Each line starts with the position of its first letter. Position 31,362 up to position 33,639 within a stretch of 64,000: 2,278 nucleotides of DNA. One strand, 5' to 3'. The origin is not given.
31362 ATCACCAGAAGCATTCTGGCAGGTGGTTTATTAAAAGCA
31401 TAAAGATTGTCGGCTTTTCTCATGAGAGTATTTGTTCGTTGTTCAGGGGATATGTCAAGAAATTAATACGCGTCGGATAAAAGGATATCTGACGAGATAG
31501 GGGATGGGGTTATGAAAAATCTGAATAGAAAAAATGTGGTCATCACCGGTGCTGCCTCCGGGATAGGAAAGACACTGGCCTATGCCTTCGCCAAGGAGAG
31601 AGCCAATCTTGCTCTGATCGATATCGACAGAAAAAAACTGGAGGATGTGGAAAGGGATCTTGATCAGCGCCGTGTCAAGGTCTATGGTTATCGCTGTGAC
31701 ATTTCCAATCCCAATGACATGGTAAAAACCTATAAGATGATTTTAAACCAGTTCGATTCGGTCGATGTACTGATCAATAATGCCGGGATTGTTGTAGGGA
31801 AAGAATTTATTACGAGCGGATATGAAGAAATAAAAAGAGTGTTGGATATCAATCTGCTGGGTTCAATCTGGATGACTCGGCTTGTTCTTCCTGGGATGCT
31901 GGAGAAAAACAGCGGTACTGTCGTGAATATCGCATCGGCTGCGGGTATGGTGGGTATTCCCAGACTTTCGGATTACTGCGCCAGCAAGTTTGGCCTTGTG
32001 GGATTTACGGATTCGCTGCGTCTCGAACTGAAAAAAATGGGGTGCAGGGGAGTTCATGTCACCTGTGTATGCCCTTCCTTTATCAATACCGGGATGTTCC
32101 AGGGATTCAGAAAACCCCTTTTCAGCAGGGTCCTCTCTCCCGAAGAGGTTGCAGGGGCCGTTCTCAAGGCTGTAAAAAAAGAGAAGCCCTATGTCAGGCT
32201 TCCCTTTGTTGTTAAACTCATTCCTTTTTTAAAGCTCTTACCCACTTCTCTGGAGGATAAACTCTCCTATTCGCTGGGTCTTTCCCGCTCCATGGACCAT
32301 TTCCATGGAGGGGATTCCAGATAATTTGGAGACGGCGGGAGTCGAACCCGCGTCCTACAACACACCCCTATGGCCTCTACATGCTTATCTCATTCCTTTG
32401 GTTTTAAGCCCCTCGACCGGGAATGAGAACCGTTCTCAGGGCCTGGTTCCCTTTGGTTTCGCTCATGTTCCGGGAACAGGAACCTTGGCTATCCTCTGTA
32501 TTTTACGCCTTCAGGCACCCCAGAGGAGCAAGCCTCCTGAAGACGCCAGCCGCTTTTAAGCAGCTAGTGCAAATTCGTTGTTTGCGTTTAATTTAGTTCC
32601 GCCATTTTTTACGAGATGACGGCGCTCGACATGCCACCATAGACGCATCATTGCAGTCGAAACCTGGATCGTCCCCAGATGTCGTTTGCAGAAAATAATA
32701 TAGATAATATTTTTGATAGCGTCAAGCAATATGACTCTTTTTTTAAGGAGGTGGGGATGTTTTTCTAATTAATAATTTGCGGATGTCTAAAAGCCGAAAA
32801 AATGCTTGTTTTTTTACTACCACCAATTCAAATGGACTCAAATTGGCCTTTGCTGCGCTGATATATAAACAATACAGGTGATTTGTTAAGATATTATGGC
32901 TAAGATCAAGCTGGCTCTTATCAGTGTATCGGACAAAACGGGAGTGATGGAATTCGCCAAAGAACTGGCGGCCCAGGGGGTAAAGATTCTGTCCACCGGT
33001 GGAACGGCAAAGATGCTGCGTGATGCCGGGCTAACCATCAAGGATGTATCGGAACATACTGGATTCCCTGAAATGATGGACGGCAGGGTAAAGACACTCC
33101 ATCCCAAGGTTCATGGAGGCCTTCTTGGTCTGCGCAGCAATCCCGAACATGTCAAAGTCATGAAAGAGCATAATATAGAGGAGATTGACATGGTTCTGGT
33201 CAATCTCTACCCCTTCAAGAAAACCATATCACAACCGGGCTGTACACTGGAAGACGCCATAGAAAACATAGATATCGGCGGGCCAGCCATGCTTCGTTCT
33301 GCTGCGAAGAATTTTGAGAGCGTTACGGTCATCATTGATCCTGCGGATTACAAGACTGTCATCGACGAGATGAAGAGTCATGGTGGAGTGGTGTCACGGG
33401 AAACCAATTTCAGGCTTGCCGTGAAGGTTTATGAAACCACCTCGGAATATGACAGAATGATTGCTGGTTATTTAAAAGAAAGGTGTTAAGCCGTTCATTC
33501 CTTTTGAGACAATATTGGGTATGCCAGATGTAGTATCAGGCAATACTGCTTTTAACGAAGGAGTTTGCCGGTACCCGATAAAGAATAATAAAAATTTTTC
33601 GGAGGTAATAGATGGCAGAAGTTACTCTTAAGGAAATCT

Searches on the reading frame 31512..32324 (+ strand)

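Call 71: search_protein_families(library=pfam, proteins=[window:31512-32324:+], max_evalue=0.00001)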
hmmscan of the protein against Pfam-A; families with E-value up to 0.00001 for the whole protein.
window:31512-32324:+ (270 aa): 3 families
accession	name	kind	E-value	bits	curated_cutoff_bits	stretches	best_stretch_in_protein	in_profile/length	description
PF00106.31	adh_short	-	1.1e-53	182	26.6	1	7-200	1-191/195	short chain dehydrogenase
PF13561.12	adh_short_C2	-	1.8e-37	129.6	27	1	13-216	1-212/236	Enoyl-(Acyl carrier protein) reductase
PF08659.16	KR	-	7e-13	49.3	22.6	1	9-181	3-171/180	KR domain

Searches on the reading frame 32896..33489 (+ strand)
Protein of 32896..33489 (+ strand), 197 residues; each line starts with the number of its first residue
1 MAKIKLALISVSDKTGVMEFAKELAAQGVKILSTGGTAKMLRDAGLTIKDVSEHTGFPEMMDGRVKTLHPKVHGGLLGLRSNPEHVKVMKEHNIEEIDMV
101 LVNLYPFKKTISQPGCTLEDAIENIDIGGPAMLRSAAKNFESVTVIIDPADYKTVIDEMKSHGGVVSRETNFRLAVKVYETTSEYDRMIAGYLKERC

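Call 71: search_protein_families(library=pfam, proteins=[window:32896-33489:+], max_evalue=0.00001)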
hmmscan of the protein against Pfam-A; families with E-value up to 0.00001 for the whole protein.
window:32896-33489:+ (197 aa): 2 families
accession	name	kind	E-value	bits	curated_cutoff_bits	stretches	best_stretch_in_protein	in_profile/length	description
PF02142.27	MGS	-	3.3e-28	98.1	24.1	1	17-130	2-93/94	MGS-like domain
PF01808.24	AICARFT_IMPCHas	-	2.5e-16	60.5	25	1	136-195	1-59/311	AICARFT/IMPCHase bienzyme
